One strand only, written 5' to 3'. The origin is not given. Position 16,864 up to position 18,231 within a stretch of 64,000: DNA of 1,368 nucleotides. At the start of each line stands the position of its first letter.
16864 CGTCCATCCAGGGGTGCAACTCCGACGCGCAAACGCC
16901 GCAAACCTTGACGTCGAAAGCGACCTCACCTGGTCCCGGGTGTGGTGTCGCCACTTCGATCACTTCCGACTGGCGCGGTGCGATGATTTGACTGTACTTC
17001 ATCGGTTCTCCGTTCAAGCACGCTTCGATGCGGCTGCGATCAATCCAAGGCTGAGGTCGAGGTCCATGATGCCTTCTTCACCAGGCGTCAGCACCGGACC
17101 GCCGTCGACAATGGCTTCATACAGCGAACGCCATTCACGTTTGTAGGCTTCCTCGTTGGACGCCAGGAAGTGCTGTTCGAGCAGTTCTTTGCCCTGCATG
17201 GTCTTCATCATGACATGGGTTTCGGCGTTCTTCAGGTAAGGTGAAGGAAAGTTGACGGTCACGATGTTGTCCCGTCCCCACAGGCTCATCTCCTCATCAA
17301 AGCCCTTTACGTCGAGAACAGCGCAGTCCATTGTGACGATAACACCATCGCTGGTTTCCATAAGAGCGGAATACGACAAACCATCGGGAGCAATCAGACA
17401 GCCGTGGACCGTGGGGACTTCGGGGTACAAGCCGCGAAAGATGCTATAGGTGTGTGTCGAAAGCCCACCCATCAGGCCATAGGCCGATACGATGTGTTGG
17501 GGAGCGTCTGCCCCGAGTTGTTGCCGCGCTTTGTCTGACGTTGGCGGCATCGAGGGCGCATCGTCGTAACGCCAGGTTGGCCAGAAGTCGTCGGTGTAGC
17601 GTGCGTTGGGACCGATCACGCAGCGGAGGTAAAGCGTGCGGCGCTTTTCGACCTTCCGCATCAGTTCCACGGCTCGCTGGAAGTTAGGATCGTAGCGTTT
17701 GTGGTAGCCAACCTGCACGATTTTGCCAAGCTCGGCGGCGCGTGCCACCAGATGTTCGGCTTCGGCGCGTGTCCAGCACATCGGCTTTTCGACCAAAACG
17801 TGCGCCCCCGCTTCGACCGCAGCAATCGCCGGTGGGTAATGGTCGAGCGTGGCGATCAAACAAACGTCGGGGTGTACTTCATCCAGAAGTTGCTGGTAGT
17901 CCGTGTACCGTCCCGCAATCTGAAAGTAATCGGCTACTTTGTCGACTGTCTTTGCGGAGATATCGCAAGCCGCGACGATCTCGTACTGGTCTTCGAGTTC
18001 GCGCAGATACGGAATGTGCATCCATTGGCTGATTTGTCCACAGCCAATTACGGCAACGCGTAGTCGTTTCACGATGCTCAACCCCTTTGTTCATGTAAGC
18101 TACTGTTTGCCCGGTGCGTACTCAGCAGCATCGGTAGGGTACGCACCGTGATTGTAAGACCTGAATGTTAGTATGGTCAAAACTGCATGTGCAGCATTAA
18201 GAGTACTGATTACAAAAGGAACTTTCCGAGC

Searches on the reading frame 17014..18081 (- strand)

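Call 55: search_protein_families(library=pfam, proteins=[window:17014-18081:-])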
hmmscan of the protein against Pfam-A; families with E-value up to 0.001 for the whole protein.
window:17014-18081:- (355 aa): 1 family
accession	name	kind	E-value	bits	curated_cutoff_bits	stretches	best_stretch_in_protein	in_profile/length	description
PF01408.29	GFO_IDH_MocA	-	1.2e-25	91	24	1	7-126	1-120/120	Oxidoreductase family, NAD-binding Rossmann fold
